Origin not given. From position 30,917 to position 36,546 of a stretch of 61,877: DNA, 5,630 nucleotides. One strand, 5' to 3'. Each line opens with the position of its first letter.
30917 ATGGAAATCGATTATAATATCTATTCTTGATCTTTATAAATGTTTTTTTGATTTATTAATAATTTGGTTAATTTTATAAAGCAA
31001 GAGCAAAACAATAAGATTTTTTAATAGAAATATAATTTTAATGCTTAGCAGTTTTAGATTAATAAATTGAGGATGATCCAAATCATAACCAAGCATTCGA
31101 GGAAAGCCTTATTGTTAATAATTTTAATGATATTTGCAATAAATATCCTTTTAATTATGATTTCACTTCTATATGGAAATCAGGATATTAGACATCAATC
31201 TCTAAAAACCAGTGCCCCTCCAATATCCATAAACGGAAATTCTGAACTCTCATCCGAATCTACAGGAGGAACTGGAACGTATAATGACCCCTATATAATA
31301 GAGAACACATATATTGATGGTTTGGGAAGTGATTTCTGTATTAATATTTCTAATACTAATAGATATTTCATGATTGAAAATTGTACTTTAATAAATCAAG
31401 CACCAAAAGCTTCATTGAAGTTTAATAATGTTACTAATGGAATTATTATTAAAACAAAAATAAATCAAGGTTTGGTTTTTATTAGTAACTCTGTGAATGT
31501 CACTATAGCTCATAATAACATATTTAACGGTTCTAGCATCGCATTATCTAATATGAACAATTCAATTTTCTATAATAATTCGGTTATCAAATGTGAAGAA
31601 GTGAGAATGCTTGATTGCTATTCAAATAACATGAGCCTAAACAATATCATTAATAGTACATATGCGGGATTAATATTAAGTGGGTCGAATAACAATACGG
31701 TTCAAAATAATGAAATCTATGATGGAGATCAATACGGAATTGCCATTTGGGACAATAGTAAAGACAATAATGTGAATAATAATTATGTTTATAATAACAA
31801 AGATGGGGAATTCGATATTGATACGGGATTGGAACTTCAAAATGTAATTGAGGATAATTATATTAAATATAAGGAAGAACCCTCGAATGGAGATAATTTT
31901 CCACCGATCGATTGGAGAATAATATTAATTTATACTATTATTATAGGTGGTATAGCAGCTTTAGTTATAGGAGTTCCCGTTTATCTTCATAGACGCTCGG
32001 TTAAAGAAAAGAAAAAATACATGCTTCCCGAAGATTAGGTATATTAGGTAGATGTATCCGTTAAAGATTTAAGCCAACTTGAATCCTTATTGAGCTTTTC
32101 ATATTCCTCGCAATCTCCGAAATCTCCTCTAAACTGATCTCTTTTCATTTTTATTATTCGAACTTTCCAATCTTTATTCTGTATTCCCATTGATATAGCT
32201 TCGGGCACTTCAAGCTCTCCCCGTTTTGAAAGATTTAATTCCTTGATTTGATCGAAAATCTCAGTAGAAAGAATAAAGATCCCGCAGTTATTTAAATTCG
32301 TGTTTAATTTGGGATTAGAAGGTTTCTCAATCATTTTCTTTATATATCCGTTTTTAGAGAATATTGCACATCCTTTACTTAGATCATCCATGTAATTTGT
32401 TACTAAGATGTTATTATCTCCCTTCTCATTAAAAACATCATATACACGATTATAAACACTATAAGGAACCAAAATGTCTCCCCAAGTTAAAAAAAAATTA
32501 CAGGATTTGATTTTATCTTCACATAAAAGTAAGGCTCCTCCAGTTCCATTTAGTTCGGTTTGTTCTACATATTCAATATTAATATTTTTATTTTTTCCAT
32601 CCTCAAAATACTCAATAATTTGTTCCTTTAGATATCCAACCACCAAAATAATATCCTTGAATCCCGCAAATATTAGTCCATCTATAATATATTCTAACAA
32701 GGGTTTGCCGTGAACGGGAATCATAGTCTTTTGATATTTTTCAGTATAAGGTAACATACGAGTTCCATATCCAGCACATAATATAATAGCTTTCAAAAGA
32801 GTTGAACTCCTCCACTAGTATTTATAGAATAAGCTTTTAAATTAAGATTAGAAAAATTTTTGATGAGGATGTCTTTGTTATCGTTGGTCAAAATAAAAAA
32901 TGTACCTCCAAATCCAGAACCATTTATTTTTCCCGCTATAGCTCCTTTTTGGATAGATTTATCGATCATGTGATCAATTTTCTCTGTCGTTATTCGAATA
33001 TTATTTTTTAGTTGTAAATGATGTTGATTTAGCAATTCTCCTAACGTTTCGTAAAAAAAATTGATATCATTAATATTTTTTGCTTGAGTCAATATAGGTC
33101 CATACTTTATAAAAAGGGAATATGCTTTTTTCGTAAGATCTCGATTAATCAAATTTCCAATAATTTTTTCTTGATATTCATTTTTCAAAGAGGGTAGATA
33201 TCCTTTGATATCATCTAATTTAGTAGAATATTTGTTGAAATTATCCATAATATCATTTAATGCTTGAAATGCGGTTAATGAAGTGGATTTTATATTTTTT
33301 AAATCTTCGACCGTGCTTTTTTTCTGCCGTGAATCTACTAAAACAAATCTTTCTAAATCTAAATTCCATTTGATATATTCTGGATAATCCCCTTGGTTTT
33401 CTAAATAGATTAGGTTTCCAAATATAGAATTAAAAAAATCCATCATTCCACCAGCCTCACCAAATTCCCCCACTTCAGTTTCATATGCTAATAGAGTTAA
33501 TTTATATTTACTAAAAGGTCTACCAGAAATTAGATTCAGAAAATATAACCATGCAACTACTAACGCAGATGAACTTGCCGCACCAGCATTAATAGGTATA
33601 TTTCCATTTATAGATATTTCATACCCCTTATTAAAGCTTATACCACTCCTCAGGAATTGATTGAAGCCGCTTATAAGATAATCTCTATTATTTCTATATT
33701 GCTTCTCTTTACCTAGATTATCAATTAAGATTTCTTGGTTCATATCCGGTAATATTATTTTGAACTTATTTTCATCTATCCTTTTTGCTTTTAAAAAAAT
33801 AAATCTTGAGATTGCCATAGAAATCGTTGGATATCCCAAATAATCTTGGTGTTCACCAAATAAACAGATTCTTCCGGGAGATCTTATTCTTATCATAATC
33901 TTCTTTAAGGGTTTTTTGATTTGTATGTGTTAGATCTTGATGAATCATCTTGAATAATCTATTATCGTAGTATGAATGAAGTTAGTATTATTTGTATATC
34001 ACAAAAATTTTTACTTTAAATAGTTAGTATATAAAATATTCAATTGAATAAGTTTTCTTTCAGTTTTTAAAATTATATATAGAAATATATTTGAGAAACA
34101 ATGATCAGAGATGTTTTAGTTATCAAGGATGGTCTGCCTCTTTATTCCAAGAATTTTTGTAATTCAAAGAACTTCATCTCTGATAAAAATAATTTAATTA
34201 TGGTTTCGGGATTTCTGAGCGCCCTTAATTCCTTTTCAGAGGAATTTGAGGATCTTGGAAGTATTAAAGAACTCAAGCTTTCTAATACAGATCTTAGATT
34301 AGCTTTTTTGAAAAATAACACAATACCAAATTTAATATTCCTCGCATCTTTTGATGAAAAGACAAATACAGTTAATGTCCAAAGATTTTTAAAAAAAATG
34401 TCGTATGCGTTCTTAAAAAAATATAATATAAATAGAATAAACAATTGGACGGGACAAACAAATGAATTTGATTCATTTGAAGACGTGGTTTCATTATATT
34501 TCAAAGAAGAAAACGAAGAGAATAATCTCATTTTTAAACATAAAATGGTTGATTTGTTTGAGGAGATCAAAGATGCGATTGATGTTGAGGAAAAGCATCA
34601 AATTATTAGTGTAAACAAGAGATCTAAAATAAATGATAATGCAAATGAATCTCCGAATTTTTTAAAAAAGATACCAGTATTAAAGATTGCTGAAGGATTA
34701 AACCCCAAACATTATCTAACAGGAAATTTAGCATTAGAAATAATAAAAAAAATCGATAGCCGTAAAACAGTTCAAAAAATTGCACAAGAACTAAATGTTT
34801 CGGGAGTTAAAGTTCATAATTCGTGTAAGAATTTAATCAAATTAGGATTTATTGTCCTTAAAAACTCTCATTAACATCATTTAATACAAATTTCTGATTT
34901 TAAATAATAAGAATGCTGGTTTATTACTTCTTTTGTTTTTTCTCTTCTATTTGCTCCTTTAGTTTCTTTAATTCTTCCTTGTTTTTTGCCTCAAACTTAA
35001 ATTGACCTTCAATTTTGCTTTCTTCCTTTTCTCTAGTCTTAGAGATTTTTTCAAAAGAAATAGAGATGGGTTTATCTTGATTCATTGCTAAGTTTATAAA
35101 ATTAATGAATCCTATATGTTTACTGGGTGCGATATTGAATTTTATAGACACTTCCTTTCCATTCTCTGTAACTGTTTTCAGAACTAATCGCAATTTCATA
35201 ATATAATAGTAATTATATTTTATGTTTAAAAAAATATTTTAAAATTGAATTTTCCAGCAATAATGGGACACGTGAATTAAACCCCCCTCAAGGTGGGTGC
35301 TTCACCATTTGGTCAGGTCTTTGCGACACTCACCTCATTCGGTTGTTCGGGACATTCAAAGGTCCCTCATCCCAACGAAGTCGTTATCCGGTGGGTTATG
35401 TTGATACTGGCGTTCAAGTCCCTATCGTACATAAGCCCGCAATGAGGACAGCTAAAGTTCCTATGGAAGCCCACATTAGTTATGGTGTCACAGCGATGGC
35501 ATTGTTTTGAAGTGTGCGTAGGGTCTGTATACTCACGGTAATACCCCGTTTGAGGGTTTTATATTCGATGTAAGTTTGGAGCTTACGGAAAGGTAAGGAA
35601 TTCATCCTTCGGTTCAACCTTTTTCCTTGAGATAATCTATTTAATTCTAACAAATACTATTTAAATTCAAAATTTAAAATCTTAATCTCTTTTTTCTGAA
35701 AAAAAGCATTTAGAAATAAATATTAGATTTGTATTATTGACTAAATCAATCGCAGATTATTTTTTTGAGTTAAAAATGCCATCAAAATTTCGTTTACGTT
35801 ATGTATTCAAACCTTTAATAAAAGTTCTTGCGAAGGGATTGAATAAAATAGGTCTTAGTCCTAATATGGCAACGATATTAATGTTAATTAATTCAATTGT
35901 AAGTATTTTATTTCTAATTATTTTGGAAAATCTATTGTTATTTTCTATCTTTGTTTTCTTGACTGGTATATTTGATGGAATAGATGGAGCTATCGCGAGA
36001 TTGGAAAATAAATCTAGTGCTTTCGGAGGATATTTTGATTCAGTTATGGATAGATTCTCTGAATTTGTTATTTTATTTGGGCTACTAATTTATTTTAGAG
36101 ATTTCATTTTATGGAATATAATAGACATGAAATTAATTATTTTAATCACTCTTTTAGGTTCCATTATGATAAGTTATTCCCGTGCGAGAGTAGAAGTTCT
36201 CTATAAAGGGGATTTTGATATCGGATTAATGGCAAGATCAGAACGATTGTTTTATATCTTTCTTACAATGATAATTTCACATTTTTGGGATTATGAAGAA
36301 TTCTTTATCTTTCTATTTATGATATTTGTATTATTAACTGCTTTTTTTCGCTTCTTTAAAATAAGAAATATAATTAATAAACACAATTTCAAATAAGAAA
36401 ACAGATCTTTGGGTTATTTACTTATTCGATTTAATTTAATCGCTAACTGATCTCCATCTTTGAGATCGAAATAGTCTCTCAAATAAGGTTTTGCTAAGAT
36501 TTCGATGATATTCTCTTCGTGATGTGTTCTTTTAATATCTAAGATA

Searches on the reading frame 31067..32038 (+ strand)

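Call 81: search_protein_families(library=pfam, max_evalue=0.0001, proteins=[window:31067-32038:+])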
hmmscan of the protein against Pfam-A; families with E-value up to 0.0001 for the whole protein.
window:31067-32038:+ (323 aa): 2 families
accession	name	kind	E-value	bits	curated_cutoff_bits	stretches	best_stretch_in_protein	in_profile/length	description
PF13229.12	Beta_helix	-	6e-16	58.9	25.9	2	91-239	2-156/158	Right handed beta helix region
PF05048.19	NosD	-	3.2e-08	33.7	23.6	1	91-245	18-173/212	Periplasmic copper-binding protein (NosD)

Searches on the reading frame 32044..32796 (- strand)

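Call 81: search_protein_families(library=pfam, max_evalue=0.0001, proteins=[window:32044-32796:-])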
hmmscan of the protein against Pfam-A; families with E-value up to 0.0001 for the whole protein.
window:32044-32796:- (250 aa): 2 families
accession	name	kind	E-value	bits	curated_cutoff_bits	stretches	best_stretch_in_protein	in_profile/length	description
PF00483.29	NTP_transferase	-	1.4e-30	107.1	21.2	1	2-236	1-239/245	Nucleotidyl transferase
PF12804.13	NTP_transf_3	-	3.9e-11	43.8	27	1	3-138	1-126/160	MobA-like NTP transferase domain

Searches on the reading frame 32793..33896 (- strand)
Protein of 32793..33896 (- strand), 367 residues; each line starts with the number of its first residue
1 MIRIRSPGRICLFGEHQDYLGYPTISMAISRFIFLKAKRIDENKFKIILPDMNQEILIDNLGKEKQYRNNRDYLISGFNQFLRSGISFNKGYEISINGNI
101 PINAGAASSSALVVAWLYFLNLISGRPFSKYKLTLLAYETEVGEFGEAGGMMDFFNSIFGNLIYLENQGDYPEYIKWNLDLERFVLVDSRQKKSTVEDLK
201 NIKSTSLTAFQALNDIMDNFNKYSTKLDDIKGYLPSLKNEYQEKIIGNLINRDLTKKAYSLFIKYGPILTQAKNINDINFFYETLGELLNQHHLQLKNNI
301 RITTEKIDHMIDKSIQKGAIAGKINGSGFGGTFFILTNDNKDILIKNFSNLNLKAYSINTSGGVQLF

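Call 81: search_protein_families(library=pfam, max_evalue=0.0001, proteins=[window:32793-33896:-])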
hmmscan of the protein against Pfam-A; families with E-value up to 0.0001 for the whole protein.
window:32793-33896:- (367 aa): 3 families
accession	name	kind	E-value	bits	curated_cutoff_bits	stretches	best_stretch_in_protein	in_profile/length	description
PF00288.32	GHMP_kinases_N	-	2.1e-13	50.7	22.3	1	85-160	15-86/87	GHMP kinases N terminal domain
PF08544.19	GHMP_kinases_C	-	1.2e-09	38.8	21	1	282-341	10-70/85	GHMP kinases C terminal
PF10509.15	GalKase_gal_bdg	-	1.3e-08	34.7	23.1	1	4-34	14-44/49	Galactokinase galactose-binding signature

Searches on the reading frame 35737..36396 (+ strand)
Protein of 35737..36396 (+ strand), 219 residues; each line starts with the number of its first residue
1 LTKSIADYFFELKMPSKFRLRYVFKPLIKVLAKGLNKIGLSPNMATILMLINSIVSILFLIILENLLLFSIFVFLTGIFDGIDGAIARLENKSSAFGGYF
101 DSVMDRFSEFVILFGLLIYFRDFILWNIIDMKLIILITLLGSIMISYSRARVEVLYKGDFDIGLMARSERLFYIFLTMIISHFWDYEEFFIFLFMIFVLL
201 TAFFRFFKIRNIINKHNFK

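Call 82: search_protein_families(library=pfam, max_evalue=0.0001, proteins=[window:35737-36396:+])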
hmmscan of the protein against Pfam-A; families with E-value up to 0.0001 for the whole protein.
window:35737-36396:+ (219 aa): 1 family
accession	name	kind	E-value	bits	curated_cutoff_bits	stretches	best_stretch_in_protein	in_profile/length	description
PF01066.26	CDP-OH_P_transf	-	5e-12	46.9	22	1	41-190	3-138/152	CDP-alcohol phosphatidyltransferase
